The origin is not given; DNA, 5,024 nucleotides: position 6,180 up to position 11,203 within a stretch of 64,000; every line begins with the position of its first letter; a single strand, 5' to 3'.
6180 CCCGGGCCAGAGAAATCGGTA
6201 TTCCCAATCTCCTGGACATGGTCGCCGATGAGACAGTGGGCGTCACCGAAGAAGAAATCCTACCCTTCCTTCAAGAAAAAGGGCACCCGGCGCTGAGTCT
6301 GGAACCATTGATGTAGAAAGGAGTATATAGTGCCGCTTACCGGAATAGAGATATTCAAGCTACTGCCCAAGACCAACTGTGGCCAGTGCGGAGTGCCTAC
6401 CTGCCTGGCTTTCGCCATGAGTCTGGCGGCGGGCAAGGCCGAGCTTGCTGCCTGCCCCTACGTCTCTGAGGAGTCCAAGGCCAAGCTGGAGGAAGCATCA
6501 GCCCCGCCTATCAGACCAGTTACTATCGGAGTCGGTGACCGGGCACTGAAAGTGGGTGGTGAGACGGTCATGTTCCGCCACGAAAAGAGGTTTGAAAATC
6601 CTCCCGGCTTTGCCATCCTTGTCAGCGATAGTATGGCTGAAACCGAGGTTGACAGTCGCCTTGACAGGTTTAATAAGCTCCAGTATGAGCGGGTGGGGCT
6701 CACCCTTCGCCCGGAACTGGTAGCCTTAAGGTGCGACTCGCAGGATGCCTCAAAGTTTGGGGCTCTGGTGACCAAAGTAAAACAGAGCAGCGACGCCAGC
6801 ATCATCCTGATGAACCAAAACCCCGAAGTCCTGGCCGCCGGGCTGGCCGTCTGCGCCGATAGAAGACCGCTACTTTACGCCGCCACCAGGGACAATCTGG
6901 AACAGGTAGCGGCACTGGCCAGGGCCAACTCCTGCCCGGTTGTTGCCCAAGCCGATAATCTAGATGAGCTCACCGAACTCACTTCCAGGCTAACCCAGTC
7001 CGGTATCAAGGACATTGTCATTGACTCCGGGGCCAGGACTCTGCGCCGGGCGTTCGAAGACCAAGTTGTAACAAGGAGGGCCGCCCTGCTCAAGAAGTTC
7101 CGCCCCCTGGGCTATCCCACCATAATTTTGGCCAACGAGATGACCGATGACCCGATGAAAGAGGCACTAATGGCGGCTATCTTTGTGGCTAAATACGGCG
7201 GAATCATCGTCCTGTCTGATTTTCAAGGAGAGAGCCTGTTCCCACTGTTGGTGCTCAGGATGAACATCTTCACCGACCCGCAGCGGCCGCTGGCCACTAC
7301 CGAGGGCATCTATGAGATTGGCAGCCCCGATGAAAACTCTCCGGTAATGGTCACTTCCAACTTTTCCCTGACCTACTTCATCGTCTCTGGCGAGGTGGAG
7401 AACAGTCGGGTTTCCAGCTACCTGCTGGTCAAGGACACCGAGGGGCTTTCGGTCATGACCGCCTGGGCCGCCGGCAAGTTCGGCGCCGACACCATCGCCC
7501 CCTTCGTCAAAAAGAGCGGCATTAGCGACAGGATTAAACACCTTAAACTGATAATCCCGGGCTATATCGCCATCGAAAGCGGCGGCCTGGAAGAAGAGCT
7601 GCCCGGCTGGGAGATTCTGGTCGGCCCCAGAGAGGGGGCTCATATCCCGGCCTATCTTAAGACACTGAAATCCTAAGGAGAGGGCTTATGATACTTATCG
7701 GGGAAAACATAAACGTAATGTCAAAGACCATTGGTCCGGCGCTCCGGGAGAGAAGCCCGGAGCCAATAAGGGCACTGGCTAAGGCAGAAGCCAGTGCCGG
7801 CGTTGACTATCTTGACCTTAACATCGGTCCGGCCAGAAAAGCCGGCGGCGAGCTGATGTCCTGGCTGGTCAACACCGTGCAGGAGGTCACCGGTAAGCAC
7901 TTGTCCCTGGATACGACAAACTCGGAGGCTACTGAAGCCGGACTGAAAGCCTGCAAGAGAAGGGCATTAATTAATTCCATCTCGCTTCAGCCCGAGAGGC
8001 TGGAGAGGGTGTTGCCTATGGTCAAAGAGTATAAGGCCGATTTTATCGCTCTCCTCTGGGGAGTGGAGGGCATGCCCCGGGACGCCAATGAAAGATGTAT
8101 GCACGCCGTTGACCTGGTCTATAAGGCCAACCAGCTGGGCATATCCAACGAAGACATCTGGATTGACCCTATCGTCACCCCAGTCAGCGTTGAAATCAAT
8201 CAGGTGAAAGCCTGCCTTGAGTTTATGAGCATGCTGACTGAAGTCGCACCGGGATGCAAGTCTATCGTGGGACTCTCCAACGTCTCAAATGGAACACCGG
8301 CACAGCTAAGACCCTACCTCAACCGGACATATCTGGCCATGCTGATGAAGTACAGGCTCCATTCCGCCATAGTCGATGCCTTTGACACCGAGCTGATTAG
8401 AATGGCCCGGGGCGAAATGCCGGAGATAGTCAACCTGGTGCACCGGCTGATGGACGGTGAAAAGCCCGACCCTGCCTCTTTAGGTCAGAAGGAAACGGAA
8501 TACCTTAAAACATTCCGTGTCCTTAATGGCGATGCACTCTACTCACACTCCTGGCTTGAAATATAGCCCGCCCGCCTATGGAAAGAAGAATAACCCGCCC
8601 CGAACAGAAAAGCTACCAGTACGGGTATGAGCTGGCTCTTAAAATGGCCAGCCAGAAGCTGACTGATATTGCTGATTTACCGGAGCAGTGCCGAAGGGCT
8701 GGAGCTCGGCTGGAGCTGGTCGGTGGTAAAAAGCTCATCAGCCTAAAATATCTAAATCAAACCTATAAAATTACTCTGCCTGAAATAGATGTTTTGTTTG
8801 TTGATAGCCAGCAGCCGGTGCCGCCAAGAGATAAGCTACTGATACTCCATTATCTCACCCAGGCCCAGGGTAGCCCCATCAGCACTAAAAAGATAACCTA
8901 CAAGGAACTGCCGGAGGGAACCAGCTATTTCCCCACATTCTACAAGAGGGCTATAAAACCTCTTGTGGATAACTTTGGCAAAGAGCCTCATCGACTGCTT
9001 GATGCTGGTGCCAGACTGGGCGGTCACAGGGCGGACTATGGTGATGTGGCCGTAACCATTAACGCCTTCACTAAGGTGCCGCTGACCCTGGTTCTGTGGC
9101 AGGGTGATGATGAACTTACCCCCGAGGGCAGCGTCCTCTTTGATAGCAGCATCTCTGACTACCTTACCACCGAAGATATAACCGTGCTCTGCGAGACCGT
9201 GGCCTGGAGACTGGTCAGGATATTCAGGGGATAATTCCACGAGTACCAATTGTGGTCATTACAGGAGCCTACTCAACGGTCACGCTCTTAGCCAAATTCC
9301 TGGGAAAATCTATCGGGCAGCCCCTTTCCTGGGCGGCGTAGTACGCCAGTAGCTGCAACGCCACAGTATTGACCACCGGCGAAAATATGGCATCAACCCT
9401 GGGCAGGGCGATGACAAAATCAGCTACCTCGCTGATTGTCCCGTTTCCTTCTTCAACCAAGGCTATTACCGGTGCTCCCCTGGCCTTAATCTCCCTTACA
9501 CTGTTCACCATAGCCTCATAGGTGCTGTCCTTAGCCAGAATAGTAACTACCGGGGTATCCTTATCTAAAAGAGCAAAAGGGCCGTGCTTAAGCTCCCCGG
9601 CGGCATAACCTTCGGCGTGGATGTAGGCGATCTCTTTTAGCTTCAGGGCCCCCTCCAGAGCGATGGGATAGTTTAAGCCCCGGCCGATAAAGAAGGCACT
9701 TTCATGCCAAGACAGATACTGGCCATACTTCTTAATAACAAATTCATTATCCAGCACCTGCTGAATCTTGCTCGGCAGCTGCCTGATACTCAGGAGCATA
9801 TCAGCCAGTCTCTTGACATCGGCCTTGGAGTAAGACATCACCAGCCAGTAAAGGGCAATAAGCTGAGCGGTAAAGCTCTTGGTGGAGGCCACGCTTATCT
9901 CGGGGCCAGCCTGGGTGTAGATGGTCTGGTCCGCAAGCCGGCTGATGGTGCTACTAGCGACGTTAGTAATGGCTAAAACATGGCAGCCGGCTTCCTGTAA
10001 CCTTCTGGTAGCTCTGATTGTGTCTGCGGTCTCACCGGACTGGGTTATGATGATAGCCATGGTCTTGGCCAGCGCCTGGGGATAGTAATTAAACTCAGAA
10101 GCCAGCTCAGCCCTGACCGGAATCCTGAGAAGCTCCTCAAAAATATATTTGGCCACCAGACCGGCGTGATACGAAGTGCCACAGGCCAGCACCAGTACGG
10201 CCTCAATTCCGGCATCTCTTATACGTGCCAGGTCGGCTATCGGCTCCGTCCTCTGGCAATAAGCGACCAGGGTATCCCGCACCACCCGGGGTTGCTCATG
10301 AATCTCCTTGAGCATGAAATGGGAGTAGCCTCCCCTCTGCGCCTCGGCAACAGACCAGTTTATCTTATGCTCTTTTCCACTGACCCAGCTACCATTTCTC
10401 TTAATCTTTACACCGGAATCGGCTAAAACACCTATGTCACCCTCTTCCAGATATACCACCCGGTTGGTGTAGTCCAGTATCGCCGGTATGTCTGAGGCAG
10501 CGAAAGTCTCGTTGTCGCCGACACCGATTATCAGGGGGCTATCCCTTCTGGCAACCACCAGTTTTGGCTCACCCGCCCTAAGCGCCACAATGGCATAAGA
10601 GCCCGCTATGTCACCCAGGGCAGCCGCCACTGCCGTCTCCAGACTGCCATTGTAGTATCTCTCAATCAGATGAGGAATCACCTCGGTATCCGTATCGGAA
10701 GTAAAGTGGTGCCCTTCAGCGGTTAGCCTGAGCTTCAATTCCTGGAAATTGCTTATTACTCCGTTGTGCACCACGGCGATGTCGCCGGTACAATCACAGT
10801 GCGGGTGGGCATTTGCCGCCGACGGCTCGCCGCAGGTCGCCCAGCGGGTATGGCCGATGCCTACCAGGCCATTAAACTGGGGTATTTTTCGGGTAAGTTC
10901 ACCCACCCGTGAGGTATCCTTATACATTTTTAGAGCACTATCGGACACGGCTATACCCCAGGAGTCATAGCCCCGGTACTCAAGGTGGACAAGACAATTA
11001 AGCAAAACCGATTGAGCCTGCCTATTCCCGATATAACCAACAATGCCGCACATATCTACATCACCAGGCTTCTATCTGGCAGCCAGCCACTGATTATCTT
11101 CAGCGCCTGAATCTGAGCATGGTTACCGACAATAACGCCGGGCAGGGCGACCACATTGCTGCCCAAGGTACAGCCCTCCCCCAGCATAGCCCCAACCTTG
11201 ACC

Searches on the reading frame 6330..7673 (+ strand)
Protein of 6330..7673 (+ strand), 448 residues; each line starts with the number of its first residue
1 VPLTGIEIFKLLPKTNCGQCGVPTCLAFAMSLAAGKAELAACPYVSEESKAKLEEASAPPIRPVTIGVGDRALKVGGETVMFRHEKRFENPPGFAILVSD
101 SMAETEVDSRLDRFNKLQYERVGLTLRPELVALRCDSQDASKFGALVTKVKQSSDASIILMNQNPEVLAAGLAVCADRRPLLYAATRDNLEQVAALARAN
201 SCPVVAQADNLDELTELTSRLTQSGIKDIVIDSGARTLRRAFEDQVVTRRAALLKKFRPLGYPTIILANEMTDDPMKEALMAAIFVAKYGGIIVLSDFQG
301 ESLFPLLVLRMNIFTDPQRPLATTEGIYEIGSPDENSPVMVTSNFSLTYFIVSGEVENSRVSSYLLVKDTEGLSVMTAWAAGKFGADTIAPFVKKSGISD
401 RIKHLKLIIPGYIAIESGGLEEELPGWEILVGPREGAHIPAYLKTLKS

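Call 65: search_protein_families(library=pfam, proteins=[window:6330-7673:+], max_evalue=0.00001)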
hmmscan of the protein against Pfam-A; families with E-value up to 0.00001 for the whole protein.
window:6330-7673:+ (448 aa): 2 families
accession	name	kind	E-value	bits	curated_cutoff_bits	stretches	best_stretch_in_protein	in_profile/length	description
PF03599.22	CdhD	-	5.6e-98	328.7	24.8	1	64-442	2-386/387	CO dehydrogenase/acetyl-CoA synthase delta subunit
PF04060.18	FeS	-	7.2e-14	51.7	23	1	12-44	1-33/33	Putative Fe-S cluster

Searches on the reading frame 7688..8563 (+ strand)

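Call 65: search_protein_families(library=pfam, proteins=[window:7688-8563:+], max_evalue=0.00001)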
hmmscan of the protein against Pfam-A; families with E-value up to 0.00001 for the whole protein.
window:7688-8563:+ (292 aa): 1 family
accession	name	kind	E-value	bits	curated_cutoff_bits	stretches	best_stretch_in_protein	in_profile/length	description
PF00809.28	Pterin_bind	-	4.2e-15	56.5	25.5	1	21-203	17-211/244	Pterin binding enzyme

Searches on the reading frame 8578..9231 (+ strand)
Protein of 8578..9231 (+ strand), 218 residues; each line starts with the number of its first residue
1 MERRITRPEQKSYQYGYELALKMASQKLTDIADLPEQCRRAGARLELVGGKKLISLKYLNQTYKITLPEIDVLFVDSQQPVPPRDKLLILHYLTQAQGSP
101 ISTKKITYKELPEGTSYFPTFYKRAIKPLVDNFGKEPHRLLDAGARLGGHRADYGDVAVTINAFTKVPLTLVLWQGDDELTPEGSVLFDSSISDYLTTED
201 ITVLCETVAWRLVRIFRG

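Call 65: search_protein_families(library=pfam, proteins=[window:8578-9231:+], max_evalue=0.00001)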
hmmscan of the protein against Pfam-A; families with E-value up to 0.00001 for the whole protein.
window:8578-9231:+ (218 aa): 1 family
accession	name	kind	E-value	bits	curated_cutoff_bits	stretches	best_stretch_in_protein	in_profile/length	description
PF12654.12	DUF3786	-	3.7e-49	167.1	27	1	34-209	2-174/176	Domain of unknown function (DUF3786)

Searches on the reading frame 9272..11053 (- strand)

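Call 65: search_protein_families(library=pfam, proteins=[window:9272-11053:-], max_evalue=0.00001)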
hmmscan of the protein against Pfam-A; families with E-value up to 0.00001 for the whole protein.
window:9272-11053:- (594 aa): 3 families
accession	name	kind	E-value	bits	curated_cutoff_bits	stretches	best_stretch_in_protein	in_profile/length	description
PF01380.27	SIS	-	1.7e-55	186.8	25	2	286-406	8-130/131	SIS domain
PF13522.11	GATase_6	-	1.1e-18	67.9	27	1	61-187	9-129/130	Glutamine amidotransferase domain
PF13537.11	GATase_7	-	2.6e-16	60.2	25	1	78-193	9-122/123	Glutamine amidotransferase domain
